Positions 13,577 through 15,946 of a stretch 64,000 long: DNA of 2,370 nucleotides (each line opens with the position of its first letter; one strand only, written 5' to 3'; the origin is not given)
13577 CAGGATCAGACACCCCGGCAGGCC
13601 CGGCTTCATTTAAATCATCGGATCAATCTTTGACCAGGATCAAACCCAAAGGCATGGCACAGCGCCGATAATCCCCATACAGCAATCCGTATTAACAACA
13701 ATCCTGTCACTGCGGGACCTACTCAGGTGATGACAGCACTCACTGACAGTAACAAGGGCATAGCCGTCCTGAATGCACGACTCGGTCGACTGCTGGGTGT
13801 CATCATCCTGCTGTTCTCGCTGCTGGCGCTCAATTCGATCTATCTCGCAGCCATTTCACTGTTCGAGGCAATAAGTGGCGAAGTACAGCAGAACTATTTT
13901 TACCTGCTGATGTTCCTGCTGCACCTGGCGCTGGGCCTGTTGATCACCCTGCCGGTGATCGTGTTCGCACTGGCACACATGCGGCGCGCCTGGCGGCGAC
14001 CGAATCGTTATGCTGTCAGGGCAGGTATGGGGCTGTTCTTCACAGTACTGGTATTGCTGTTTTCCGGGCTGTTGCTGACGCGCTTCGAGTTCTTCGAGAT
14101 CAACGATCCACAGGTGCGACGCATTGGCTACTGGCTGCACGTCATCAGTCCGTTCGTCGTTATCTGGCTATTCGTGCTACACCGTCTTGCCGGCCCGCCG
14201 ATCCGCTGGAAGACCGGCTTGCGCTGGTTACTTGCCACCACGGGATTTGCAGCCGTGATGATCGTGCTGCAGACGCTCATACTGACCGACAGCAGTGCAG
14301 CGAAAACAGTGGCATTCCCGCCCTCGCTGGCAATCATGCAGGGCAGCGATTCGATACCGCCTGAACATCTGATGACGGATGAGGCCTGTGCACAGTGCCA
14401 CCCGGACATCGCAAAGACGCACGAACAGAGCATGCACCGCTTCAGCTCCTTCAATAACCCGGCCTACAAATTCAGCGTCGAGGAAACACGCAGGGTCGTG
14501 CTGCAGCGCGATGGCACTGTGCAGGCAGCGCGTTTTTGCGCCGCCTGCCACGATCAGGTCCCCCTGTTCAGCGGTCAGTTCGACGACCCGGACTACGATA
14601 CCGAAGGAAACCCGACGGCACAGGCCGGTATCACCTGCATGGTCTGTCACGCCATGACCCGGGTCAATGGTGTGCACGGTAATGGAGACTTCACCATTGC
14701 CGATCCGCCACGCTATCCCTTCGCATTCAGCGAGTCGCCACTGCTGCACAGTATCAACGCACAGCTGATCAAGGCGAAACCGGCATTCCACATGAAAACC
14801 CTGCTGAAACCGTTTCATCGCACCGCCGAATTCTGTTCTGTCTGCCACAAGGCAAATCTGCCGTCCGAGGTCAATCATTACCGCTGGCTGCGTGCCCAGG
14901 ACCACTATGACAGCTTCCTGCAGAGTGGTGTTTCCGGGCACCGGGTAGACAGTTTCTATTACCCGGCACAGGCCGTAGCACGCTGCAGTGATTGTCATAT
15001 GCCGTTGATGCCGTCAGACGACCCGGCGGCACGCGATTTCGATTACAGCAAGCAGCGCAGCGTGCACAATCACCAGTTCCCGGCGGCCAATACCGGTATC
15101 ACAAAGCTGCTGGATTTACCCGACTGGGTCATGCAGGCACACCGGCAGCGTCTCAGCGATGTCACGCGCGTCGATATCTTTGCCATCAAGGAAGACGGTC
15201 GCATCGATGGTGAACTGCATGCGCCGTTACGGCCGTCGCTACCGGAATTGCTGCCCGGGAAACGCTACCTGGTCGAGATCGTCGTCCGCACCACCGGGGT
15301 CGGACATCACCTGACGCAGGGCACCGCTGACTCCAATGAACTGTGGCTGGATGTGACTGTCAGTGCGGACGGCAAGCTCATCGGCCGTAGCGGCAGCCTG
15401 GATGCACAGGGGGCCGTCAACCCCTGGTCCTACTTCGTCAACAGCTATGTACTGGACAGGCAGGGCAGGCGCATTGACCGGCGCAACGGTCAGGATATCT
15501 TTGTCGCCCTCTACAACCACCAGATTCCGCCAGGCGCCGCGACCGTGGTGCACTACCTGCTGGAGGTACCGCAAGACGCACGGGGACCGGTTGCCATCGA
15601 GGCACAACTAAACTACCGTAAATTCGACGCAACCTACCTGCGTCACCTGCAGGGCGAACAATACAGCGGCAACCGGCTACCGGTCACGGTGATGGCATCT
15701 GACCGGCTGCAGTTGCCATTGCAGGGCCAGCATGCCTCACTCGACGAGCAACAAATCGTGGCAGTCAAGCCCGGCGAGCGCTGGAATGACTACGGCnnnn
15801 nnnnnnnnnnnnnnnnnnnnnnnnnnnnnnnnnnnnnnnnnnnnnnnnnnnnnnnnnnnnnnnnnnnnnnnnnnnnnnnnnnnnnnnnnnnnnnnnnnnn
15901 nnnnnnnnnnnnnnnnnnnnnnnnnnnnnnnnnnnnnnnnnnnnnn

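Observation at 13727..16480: Unusual cytochrome architecture: 4-5 transmembrane helix bundle, five CXXCH hemes and C-terminal TPR array in one polypeptide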

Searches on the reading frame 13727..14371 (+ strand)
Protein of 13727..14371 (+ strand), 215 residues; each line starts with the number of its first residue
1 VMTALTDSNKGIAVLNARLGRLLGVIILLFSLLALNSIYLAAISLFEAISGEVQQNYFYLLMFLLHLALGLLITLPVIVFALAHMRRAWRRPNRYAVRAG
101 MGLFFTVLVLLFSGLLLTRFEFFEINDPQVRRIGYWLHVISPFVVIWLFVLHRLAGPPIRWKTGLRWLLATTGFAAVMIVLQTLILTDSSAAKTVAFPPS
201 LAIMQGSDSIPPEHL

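Call 8: search_protein_families(library=pfam, proteins=[window:13727-14371:+], max_evalue=10)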
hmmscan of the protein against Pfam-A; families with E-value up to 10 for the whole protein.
window:13727-14371:+ (215 aa): 1 family
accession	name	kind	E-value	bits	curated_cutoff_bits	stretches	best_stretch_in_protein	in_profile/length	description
PF03842.18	Silic_transp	-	0.29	9.9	26.8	1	22-98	228-301/513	Silicon transporter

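Call 50: search_solved_structures(query=A3, max_evalue=10, show_alignments=2)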
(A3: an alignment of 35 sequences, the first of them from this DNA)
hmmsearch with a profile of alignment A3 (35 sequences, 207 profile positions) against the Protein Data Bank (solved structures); distinct sequences matched with E-value up to 10: 6.
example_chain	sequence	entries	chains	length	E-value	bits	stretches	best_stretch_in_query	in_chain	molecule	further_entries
9qqs_A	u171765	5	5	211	0.33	13.5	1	64-145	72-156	Modulator of smoothened protein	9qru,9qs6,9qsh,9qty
7zd6_y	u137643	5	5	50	0.38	13.3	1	133-159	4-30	NADH dehydrogenase [ubiquinone] 1 beta subcomplex subunit 1 | Complex I-MNLL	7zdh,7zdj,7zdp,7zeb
5lnk_y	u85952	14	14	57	0.47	13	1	133-159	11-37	Mitochondrial complex I, MNLL subunit | NADH dehydrogenase [ubiquinone] 1 beta subcomplex subunit 1 | NDUFB1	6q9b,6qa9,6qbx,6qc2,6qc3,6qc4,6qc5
6zka_y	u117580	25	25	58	0.49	13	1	133-159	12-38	Mitochondrial complex I, MNLL subunit | NADH dehydrogenase [ubiquinone] 1 beta subcomplex subunit 1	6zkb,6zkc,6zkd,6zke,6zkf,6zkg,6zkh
5lc5_f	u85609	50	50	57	1.1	11.8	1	133-159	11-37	NADH dehydrogenase [ubiquinone] 1 beta subcomplex subunit 1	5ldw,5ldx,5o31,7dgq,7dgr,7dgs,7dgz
1kqf_C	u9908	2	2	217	9.3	8.8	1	100-150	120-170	FORMATE DEHYDROGENASE, NITRATE-INDUCIBLE, CYTOCHROME B556(FDN) SUBUNIT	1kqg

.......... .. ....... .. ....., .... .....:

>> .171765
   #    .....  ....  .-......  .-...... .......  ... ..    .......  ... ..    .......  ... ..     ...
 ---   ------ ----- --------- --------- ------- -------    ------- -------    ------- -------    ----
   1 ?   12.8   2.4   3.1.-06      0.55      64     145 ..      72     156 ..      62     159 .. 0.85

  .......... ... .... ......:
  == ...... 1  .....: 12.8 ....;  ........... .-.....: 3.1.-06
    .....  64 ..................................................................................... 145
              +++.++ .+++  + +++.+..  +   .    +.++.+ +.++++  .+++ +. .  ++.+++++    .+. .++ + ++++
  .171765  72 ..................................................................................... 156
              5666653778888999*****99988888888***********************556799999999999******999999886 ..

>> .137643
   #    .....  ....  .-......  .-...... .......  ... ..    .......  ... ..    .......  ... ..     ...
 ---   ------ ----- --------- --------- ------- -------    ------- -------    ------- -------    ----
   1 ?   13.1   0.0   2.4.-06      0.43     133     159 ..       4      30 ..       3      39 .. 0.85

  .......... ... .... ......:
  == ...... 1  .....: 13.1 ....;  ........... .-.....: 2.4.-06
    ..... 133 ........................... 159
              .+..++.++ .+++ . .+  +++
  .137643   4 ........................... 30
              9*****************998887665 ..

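Call 53: predict_structure(alignment_id=A3)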
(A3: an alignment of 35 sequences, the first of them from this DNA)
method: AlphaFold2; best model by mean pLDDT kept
length: 208 residues; sequences in the alignment: 35
mean_pLDDT: 87.1   pTM: 0.78
mean pLDDT of the five models: 87.1, 86.5, 86.0, 85.8, 85.7
residues with pLDDT >= 90: 151; 70-90: 26; 50-70: 20; < 50: 11
segments of 3 or more residues with pLDDT < 50: 1-5
pLDDT, mean of each block of 10 residues (from residue 1): 48 89 95 95 95 91 96 96 95 94 97 92 92 96 96 91 92 93 80 52 48
secondary structure, 60 per line:
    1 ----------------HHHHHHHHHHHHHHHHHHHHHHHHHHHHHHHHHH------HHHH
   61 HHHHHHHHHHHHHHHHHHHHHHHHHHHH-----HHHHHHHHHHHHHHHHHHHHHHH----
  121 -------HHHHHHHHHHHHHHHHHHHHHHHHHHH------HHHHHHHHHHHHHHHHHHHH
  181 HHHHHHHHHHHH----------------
elements in order: H17-50 H57-88 H94-116 H128-154 H161-192

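Call 56: fold_search(model_id=the predicted structure, library=pdb)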
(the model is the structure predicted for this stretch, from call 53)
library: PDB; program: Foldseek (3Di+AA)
matches with E <= 10: 78; with E <= 0.001: 0
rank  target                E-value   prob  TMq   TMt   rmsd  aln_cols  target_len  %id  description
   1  8u7y_A                2.1e-01  0.94  0.38  0.15   8.2       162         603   17  Structural Basis of Human NOX5 Activation (released 2024-04-24)
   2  1kqf_C                3.4e-01  0.98  0.48  0.46   5.1       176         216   16  FORMATE DEHYDROGENASE N FROM E. COLI (released 2002-03-15)
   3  8u86_A                7.0e-01  0.80  0.33  0.17   5.6       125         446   18  Structural Basis of Human NOX5 Activation (released 2024-05-01)
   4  8u87_A                8.7e-01  0.85  0.43  0.17   8.0       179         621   14  Structural Basis of Human NOX5 Activation (released 2024-05-01)
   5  9fq7_3G               8.7e-01  0.69  0.40  0.26   7.9       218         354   12  Perkinsus marinus Respiratory supercomplex CII2CIII2CIV2 in c1 sate (released 2025-07-02)
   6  6egc                  1.7e+00  0.51  0.38  0.48   6.2       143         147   12  Single-chain version of 2L4HC2_23 (PDB 5J0K) (released 2019-05-29)
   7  7tai_A                1.8e+00  0.30  0.39  0.23   8.3       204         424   20  Structure of STEAP2 in complex with ligands (released 2023-01-25)
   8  7cff                  1.9e+00  0.11  0.22  0.27  13.8       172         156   15  Structure of the thermostabilized transmembrane domain of the bacterial CNNM/CorC family Mg2+ transporter in complex wit (released 2021-02-24)
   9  4fzs_A                2.0e+00  0.04  0.14  0.14  30.7       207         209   12  Structure of human SNX1 BAR domain (released 2013-07-10)
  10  4o7g_A                2.3e+00  0.35  0.43  0.43   8.7       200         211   14  Crystal Structure of Ascorbate-bound Cytochrome b561, crystal soaked in 1 M L-ascorbate for 40 minutes (released 2014-02-05)
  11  4o6y_B                2.3e+00  0.33  0.41  0.41   7.5       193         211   13  Crystal Structure of Cytochrome b561 (released 2014-02-05)
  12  7jh6_A                2.3e+00  0.18  0.32  0.36  12.9       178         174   12  De novo designed two-domain di-Zn(II) and porphyrin-binding protein (released 2020-12-09)
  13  7cfg                  2.5e+00  0.09  0.22  0.27  13.7       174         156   15  Structure of the transmembrane domain of the bacterial CNNM/CorC family Mg2+ transporter in complex with Mg2+ (released 2021-02-24)
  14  6vxf_A                2.7e+00  0.07  0.18  0.09  14.6       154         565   20  Structure of apo-closed ABCG2 (released 2020-05-13)
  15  2v0o_C                3.0e+00  0.09  0.23  0.18  38.9       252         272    9  FCHO2 F-BAR domain (released 2007-06-26)
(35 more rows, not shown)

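Call 60: search_protein_families(library=pfam, alignment_id=A3, max_evalue=10)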
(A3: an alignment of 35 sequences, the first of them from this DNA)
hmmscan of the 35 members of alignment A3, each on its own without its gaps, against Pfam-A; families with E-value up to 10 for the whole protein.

A. member 1, seq(208 aa): 0 families

B. families by the number of members that match (of 35 scanned): 105 families (the first 25 are shown)
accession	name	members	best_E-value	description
PF14358.11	DUF4405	7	0.0014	Domain of unknown function (DUF4405)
PF01292.26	Ni_hydr_CYTB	7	0.0062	Prokaryotic cytochrome b561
PF03631.20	Virul_fac_BrkB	3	0.021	Virulence factor BrkB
PF08733.15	PalH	3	0.03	PalH/RIM21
PF23600.1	DUF7139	3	0.074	Domain of unknown function (DUF7139)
PF04123.18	DUF373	3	0.15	Domain of unknown function (DUF373)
PF19529.4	DUF6057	3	0.4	Family of unknown function (DUF6057)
PF06197.19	DUF998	3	0.58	Protein of unknown function (DUF998)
PF08592.16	Anthrone_oxy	2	0.0064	Anthrone oxygenase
PF00654.25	Voltage_CLC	2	0.0072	Voltage gated chloride channel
PF03595.22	SLAC1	2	0.0084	Voltage-dependent anion channel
PF03929.21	PepSY_TM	2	0.015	PepSY-associated TM region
PF05241.17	EBP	2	0.016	EXPERA (EXPanded EBP superfamily)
PF06664.17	WLS-like_TM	2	0.026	Wntless-like, transmembrane domain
PF20589.3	DUF6790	2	0.034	Family of unknown function (DUF6790)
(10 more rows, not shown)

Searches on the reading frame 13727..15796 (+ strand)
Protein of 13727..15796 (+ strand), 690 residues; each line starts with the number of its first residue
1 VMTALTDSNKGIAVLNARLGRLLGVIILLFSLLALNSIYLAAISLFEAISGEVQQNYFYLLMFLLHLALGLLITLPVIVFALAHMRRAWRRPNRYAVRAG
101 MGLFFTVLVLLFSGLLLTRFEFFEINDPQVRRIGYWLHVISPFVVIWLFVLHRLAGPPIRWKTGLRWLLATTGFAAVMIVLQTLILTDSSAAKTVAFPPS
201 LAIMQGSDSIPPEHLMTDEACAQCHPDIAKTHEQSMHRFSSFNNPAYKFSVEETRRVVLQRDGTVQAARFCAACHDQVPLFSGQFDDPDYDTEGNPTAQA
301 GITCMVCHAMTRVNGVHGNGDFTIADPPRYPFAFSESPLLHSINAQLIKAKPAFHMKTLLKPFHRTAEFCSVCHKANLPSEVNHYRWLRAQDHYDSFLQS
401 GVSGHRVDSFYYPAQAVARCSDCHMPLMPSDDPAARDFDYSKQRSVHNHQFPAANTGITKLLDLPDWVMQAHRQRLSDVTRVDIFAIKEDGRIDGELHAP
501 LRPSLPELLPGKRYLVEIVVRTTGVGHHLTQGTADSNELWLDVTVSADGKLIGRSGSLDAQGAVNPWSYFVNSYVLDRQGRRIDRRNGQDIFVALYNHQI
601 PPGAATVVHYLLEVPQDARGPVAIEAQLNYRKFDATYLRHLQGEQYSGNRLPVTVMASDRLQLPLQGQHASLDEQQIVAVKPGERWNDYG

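Call 22: search_protein_representatives(protein=window:13727-15796:+)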
Query: 690 residues. Proteins with E-value up to 0.001 (for the whole library): 2740; up to 1e-10: 1651; up to 1e-30: 558. The best 150 are listed.
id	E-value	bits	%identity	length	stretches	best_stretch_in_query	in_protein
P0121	1.5e-220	750.7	52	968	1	9-690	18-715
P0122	1.6e-213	727.5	51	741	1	10-690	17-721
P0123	1.0e-208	711.6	48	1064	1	15-690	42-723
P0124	5.7e-200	682.7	51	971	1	17-669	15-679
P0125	1.2e-195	668.4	48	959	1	15-690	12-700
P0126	7.2e-192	655.9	48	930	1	30-690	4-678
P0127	1.9e-188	644.6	48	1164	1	15-690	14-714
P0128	3.4e-187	640.5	48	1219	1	15-690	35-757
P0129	2.4e-185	634.3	47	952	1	13-644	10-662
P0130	3.5e-181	620.6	45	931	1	14-690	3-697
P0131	3.9e-181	620.5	44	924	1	13-690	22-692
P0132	1.1e-177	609.1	47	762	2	280-690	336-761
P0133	6.4e-176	603.2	46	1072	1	20-690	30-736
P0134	8.2e-174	596.2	43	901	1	13-690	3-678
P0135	5.0e-173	593.7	45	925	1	16-690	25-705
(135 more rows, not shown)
